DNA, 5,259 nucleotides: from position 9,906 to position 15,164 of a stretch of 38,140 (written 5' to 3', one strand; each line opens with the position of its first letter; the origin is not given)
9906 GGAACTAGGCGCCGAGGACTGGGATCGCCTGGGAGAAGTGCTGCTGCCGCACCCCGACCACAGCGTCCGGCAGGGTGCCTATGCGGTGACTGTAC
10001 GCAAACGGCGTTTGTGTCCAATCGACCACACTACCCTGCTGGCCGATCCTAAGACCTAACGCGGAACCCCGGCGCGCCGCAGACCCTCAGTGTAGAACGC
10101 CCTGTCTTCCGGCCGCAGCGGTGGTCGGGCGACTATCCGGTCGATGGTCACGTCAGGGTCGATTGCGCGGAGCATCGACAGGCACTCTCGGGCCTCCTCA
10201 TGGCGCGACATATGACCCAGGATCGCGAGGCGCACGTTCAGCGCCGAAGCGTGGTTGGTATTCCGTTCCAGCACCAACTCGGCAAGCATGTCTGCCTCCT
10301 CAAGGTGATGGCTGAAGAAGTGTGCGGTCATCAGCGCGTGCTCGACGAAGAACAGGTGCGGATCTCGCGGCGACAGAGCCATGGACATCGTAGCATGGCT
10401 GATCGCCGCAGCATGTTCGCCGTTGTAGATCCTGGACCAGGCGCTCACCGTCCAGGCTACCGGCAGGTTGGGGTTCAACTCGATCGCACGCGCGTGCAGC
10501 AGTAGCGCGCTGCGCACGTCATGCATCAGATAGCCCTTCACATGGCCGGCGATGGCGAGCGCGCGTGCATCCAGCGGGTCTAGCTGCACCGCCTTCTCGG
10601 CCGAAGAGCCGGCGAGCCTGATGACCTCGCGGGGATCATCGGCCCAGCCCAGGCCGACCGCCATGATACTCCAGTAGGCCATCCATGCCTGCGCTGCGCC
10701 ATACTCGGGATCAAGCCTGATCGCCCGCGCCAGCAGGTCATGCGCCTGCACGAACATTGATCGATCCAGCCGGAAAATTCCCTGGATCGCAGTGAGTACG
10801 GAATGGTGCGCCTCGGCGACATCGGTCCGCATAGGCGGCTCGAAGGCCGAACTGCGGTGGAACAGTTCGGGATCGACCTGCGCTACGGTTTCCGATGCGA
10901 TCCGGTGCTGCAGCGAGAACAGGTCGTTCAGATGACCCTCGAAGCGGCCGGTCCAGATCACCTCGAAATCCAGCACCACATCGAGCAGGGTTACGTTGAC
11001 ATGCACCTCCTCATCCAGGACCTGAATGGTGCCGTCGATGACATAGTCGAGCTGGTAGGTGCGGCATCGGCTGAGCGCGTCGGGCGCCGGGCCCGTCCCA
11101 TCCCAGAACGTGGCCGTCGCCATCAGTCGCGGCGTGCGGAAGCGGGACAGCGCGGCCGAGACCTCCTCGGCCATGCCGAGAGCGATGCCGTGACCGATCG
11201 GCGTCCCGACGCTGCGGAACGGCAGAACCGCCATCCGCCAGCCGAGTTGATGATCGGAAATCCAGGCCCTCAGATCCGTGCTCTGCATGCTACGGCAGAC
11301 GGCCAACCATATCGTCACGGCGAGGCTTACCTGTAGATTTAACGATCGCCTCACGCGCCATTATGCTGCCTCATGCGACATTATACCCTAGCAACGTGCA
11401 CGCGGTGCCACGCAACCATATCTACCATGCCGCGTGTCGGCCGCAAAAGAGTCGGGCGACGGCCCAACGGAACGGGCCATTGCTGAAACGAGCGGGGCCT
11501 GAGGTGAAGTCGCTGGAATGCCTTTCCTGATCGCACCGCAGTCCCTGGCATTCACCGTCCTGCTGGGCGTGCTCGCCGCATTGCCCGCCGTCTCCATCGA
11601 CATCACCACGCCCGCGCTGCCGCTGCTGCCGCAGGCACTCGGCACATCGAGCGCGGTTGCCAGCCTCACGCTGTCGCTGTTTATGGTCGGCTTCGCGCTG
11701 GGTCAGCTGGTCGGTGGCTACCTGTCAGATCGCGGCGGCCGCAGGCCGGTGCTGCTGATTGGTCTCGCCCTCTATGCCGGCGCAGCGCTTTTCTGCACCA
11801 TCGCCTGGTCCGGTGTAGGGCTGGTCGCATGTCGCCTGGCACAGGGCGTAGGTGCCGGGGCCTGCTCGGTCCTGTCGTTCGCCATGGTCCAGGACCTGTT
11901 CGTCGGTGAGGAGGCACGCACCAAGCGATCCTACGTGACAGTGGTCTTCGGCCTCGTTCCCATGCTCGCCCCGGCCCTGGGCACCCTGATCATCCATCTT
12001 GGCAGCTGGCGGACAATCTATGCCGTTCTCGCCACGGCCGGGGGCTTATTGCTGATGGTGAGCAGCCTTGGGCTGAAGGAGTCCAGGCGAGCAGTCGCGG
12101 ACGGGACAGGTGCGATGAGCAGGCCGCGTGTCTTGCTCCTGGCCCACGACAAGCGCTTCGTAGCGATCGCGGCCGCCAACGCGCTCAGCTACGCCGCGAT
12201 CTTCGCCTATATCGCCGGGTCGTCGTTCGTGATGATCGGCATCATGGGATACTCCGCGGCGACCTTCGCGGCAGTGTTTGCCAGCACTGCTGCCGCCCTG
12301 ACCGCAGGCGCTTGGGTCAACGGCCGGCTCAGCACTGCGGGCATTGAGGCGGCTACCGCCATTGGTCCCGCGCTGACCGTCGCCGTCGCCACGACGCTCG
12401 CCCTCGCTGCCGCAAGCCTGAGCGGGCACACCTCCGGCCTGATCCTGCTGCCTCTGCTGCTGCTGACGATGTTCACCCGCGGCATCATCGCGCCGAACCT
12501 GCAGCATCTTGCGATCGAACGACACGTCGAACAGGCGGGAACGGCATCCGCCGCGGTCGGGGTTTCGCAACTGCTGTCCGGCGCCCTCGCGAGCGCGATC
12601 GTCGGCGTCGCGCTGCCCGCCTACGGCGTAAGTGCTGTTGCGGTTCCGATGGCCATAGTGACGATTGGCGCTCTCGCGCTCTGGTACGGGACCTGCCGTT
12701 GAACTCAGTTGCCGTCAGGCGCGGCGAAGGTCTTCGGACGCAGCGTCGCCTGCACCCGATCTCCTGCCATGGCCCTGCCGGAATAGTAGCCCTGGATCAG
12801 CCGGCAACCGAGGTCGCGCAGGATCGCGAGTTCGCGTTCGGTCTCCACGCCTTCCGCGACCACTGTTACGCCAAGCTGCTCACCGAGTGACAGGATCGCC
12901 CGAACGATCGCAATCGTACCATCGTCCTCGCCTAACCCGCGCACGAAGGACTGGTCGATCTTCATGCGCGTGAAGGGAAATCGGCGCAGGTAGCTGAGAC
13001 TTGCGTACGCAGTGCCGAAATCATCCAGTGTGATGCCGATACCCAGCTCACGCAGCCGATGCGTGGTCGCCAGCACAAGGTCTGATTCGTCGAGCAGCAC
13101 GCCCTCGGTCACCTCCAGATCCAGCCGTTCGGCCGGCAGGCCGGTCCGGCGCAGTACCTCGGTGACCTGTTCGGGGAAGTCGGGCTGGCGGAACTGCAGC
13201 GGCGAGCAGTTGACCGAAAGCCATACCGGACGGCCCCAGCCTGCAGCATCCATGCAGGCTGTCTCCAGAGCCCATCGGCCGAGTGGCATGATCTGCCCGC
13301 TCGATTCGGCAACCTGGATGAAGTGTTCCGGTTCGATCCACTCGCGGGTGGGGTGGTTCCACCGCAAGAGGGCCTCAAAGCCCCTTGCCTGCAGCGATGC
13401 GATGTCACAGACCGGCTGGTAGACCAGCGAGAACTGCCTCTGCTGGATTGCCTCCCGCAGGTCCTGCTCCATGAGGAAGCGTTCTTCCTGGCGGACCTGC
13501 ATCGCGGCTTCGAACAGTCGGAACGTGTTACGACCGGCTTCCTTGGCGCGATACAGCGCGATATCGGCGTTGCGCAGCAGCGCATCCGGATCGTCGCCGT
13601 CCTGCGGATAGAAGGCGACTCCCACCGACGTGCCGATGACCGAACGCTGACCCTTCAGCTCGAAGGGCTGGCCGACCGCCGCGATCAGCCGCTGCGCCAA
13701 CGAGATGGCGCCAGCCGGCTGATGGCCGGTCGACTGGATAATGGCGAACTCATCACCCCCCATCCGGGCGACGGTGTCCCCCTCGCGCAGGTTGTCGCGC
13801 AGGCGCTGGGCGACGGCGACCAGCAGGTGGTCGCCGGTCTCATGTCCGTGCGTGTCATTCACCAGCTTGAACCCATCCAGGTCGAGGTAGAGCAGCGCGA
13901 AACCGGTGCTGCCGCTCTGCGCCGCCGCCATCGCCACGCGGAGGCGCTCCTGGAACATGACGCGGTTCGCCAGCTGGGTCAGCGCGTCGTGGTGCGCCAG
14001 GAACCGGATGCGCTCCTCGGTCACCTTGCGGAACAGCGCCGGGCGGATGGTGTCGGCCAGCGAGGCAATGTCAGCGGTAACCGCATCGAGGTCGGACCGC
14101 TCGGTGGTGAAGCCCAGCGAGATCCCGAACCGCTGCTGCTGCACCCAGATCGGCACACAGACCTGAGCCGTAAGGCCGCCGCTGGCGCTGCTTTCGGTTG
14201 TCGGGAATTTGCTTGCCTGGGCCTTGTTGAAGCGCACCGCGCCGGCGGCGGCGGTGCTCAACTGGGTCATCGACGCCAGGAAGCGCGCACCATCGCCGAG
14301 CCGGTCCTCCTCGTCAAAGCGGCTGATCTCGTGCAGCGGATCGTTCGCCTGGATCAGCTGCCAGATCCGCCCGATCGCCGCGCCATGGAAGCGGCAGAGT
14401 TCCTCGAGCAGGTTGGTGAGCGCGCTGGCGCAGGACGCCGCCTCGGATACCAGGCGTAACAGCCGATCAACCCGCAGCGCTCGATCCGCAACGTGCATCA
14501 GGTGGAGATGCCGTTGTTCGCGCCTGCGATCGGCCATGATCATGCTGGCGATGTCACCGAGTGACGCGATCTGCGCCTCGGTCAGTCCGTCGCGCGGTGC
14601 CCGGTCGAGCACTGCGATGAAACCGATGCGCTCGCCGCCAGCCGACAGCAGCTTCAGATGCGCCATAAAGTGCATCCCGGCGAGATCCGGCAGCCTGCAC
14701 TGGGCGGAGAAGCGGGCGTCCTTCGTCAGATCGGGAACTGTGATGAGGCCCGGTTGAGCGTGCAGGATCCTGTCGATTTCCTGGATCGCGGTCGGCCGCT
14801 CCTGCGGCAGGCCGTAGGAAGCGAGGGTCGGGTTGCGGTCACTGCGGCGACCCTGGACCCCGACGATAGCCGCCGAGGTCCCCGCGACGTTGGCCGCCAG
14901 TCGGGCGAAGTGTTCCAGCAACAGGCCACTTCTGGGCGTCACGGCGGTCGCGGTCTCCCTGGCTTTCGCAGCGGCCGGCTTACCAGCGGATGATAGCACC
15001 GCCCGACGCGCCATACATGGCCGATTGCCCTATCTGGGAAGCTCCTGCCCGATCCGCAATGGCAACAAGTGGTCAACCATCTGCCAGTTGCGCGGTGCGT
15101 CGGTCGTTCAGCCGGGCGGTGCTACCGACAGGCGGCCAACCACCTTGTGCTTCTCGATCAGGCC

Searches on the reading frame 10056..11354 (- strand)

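Call 74: search_protein_families(library=pfam, proteins=[window:10056-11354:-], max_evalue=0.0001)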
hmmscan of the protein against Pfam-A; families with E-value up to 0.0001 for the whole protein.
window:10056-11354:- (432 aa): 1 family
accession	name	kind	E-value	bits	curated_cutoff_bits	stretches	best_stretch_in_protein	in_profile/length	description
PF13431.12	TPR_17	-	6.8e-06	26.4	24.4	0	289-318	4-33/34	Tetratricopeptide repeat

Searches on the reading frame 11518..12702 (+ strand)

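Call 74: search_protein_families(library=pfam, proteins=[window:11518-12702:+], max_evalue=0.0001)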
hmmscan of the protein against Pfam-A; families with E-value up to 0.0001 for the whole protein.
window:11518-12702:+ (394 aa): 2 families
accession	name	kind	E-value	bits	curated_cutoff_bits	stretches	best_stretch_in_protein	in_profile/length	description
PF07690.21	MFS_1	-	3.5e-36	125.3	33.4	1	22-358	7-346/347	Major Facilitator Superfamily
PF00083.30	Sugar_tr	-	2.2e-07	30.6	22.3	1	44-124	44-127/452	Sugar (and other) transporter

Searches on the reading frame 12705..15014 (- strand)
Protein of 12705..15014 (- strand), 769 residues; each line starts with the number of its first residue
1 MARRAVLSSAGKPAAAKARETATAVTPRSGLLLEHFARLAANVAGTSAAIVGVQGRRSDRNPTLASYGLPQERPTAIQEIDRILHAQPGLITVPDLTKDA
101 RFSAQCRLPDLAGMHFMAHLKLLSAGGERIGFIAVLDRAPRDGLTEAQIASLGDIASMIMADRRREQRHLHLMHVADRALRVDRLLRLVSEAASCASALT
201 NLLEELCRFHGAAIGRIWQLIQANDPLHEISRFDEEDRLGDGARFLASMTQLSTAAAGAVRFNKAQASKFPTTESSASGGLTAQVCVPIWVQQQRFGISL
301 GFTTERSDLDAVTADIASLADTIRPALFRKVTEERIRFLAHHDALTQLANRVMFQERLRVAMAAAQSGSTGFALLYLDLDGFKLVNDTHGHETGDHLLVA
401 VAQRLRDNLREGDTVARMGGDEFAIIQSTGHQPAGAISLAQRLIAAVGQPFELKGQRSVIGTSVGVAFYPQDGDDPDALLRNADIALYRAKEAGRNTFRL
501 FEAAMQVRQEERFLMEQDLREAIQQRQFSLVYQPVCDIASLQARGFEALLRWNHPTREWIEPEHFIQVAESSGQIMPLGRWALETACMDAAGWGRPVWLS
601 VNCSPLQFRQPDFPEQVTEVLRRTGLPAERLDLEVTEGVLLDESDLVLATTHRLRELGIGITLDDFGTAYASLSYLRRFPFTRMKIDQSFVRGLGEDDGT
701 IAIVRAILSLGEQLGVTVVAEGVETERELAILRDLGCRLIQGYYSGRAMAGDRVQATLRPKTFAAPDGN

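Call 74: search_protein_families(library=pfam, proteins=[window:12705-15014:-], max_evalue=0.0001)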
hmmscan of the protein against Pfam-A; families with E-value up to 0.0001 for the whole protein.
window:12705-15014:- (769 aa): 2 families
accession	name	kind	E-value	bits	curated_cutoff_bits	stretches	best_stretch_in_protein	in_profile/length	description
PF00563.25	EAL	-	3.7e-71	239.7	31.3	1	517-747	2-235/236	EAL domain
PF00990.26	GGDEF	-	3.5e-48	163.9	23.8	1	340-496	1-160/161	Diguanylate cyclase, GGDEF domain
